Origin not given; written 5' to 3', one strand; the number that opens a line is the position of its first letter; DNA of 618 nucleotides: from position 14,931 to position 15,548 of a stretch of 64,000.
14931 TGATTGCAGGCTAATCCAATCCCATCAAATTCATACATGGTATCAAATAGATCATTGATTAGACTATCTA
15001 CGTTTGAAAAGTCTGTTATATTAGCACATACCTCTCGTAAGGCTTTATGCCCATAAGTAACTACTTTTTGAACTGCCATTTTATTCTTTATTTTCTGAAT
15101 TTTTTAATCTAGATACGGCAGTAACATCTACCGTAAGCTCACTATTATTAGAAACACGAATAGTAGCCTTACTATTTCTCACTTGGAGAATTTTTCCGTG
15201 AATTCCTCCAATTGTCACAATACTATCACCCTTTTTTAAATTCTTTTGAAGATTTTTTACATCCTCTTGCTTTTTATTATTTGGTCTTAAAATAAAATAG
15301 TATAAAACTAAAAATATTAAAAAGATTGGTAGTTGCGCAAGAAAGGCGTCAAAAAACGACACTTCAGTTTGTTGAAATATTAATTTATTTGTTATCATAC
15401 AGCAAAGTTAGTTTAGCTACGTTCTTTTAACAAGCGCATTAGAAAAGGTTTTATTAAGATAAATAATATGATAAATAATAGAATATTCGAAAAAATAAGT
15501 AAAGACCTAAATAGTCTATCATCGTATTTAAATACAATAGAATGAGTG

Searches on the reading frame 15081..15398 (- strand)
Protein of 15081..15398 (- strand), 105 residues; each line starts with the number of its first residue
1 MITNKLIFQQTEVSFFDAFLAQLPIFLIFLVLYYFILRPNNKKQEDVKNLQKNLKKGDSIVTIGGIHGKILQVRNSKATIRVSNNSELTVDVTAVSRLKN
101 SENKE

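Call 38: find_encoding_contigs(protein=window:15081-15398:-, flank=10000, max_places=6)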
Protein window:15081-15398:- (105 aa): 23 contigs read that carry it; 6 places shown.
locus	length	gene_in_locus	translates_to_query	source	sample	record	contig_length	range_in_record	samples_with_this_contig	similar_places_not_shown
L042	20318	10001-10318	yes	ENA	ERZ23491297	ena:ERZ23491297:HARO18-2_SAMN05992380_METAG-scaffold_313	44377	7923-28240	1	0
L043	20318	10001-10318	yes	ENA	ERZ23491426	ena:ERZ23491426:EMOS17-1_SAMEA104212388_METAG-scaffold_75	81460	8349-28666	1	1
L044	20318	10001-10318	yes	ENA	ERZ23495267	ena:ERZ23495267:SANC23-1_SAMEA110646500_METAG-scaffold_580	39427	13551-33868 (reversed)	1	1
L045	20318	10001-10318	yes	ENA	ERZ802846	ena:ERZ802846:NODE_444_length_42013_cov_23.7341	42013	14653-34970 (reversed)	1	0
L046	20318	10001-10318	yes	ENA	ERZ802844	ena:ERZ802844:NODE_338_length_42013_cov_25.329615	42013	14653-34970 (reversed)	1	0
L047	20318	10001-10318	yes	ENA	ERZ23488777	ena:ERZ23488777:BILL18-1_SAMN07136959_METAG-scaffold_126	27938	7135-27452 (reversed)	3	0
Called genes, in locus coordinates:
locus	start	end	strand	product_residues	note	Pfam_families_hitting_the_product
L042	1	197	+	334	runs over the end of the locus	-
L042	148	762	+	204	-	PF07638:Sigma70_ECF (weak), PF04542:Sigma70_r2, PF04545:Sigma70_r4, PF08281:Sigma70_r4_2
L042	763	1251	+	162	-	-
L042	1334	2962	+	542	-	-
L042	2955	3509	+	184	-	-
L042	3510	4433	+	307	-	PF00535:Glycos_transf_2, PF10111:Glyco_tranf_2_2 (weak)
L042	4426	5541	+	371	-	PF00534:Glycos_transf_1, PF13692:Glyco_trans_1_4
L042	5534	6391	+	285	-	PF13641:Glyco_tranf_2_3, PF00535:Glycos_transf_2, PF13632:Glyco_trans_2_3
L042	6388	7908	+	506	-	PF01943:Polysacc_synt, PF01554:MatE (weak), PF13440:Polysacc_synt_3, PF01554:MatE (weak)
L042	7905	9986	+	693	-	PF09586:YfhO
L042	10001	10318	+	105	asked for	PF02699:YajC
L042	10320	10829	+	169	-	PF01327:Pep_deformylase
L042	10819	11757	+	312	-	PF00551:Formyl_trans_N, PF02911:Formyl_trans_C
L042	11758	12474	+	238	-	PF03793:PASTA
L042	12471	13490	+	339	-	-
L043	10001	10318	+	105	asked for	PF02699:YajC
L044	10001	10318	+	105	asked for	PF02699:YajC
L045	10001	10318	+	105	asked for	PF02699:YajC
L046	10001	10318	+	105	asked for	PF02699:YajC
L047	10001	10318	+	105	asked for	PF02699:YajC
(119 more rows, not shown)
